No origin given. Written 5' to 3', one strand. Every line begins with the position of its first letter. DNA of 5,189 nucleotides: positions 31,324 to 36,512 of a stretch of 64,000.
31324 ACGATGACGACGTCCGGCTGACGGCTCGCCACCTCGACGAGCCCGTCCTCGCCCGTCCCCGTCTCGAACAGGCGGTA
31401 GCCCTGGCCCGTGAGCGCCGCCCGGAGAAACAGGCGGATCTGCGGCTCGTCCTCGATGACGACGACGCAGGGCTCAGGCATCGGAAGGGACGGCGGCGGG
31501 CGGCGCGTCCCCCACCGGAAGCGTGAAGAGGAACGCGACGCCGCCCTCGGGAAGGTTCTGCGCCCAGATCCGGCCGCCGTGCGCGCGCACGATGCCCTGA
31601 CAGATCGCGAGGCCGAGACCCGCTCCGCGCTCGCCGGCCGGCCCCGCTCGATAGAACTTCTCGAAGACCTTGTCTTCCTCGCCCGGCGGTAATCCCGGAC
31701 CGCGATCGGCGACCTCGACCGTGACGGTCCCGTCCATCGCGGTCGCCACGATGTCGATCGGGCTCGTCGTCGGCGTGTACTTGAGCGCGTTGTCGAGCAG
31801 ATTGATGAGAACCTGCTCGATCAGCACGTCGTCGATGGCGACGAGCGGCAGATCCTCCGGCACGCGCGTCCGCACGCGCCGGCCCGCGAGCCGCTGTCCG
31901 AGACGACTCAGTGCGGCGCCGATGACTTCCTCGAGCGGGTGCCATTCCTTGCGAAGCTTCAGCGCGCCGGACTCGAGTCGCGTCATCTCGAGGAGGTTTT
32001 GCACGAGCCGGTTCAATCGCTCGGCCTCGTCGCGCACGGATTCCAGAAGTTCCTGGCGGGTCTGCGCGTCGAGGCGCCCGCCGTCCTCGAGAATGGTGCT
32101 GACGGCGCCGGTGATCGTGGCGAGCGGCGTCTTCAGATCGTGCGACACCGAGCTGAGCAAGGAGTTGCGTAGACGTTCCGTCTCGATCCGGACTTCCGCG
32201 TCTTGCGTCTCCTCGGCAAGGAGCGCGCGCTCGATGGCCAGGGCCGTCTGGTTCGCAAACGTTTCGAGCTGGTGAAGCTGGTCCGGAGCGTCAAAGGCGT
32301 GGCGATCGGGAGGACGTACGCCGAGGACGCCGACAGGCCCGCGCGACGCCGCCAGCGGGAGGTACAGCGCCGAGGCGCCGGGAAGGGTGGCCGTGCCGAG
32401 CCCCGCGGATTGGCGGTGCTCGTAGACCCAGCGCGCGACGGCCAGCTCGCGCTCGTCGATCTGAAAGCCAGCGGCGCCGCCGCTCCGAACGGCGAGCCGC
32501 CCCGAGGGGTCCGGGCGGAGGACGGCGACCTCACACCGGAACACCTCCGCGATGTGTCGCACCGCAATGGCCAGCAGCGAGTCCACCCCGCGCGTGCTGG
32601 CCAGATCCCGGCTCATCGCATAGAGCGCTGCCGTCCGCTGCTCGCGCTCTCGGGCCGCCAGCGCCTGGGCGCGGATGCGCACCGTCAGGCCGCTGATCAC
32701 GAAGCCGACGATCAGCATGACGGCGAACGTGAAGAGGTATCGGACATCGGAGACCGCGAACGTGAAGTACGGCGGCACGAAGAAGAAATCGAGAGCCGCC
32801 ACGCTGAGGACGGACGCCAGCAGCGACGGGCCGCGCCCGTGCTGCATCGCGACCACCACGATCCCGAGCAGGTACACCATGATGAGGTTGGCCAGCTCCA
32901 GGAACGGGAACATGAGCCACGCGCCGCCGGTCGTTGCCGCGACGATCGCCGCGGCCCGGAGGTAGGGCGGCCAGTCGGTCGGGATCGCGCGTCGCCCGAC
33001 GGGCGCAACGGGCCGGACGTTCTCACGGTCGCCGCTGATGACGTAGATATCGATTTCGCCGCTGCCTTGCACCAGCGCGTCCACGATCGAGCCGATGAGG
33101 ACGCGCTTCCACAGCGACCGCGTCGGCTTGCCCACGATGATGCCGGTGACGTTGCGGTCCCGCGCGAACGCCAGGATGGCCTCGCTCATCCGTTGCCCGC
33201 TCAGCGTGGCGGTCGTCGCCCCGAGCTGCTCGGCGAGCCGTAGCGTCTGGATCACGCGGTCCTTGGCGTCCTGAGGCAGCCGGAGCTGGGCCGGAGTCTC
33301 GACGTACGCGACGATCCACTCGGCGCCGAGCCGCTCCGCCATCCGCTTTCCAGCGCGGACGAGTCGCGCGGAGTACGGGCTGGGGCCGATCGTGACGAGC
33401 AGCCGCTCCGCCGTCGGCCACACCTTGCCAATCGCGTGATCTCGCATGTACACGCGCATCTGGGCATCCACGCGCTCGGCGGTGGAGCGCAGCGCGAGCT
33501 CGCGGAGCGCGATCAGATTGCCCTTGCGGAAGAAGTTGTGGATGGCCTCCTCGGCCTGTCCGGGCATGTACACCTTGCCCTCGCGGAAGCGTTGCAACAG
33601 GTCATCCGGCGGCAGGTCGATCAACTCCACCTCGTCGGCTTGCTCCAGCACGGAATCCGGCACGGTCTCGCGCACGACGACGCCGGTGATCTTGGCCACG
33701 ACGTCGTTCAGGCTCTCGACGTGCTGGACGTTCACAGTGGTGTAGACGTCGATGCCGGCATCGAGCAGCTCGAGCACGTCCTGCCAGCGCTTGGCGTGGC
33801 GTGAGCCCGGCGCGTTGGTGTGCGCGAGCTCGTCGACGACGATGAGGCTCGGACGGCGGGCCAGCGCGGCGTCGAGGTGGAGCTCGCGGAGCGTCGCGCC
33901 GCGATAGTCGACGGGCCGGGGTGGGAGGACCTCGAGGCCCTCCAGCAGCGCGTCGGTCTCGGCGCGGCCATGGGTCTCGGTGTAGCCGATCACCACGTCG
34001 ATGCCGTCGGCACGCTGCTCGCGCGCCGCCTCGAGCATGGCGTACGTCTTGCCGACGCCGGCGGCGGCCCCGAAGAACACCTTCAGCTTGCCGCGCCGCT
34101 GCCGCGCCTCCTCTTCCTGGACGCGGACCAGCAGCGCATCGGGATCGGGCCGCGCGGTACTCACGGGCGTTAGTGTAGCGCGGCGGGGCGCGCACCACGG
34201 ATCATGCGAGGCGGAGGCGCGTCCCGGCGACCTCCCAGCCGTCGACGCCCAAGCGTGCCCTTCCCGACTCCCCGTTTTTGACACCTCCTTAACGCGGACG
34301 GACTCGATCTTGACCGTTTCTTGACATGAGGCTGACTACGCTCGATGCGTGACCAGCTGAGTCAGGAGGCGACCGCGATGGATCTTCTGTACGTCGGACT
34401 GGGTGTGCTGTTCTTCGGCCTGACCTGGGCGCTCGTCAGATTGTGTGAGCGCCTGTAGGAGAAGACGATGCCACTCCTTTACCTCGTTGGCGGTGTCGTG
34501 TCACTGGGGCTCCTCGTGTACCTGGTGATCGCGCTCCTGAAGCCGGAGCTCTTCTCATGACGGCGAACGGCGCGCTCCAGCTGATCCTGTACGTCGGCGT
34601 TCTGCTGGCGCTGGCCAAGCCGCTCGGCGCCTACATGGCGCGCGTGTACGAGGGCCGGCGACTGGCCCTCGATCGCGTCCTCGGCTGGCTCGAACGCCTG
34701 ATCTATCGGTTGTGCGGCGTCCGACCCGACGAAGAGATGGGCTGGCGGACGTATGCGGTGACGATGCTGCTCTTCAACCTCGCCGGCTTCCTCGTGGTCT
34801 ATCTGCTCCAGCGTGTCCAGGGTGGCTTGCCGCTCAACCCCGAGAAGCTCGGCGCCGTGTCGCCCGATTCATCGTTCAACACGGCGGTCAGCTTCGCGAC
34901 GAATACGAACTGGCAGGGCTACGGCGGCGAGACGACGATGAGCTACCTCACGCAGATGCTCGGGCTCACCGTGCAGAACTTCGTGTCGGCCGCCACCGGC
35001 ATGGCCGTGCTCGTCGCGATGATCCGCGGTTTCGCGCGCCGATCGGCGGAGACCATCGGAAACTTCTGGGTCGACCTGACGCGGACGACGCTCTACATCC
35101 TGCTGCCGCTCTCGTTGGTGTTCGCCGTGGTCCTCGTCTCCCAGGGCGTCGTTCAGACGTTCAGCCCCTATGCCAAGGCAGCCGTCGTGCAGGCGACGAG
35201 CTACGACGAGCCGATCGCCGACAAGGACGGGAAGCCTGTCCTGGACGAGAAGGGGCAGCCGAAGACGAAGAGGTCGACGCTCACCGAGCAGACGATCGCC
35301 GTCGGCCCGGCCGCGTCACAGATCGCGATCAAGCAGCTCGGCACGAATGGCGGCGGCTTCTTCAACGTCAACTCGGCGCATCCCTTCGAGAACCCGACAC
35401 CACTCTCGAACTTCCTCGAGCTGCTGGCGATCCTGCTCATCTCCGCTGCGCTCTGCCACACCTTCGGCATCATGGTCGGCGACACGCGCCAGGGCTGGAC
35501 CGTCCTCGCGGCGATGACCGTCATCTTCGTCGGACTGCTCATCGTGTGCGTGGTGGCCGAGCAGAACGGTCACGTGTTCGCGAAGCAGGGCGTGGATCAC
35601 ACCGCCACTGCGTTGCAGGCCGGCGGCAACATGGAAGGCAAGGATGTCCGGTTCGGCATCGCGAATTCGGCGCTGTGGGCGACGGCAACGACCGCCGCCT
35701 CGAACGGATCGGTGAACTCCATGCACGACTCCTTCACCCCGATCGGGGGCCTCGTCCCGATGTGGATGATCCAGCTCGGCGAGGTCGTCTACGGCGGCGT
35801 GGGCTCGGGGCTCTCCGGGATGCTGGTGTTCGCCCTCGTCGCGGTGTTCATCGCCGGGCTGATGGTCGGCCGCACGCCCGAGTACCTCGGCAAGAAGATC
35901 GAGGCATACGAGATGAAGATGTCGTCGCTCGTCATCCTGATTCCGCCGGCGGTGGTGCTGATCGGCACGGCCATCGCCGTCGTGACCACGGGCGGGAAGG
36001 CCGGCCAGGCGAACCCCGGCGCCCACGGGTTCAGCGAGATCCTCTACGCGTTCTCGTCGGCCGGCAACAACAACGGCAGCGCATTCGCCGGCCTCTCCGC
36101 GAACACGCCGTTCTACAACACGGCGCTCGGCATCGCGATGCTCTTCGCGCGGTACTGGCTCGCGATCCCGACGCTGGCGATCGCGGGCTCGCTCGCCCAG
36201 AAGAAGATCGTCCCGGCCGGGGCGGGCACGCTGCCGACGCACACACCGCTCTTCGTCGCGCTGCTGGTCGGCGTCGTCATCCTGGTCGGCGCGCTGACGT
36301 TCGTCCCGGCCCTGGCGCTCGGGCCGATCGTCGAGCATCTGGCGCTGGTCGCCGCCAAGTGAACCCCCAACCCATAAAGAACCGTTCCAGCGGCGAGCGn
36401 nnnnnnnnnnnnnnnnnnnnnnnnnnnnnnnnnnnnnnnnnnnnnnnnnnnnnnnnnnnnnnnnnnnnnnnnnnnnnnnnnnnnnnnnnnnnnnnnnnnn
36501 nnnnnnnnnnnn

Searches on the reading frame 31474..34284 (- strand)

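Call 31: search_protein_families(library=pfam, proteins=[window:31474-34284:-], max_evalue=0.0001)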
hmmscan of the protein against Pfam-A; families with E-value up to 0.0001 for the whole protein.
window:31474-34284:- (936 aa): 7 families
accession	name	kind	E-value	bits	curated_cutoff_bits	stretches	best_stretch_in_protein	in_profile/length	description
PF02702.23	KdpD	-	5e-99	330.4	26.1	1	63-272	1-210/210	Osmosensitive K+ channel His kinase sensor domain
PF13493.11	DUF4118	-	4e-32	110.6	28.4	1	441-547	1-107/107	Domain of unknown function (DUF4118)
PF02518.31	HATPase_c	-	4.1e-26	92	26.4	1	818-924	2-109/111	Histidine kinase-, DNA gyrase B-, and HSP90-like ATPase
PF13492.12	GAF_3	-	1.5e-16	61.4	27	1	568-686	3-129/129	GAF domain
PF00512.31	HisKA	-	5.6e-16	58.8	26.9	1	706-773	2-66/66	His Kinase A (phospho-acceptor) domain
PF00582.32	Usp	-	1.3e-08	35.9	24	1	293-407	3-132/141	Universal stress protein family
PF13185.12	GAF_2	-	1.1e-07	32.5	28.6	1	566-685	3-136/136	GAF domain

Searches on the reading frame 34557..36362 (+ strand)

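Call 31: search_protein_families(library=pfam, proteins=[window:34557-36362:+], max_evalue=0.0001)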
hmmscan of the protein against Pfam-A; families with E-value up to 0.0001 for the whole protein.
window:34557-36362:+ (601 aa): 1 family
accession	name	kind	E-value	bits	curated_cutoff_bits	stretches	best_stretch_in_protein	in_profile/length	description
PF03814.21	KdpA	-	1.3e-248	826.1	22.6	1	11-595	2-548/548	Potassium-transporting ATPase A subunit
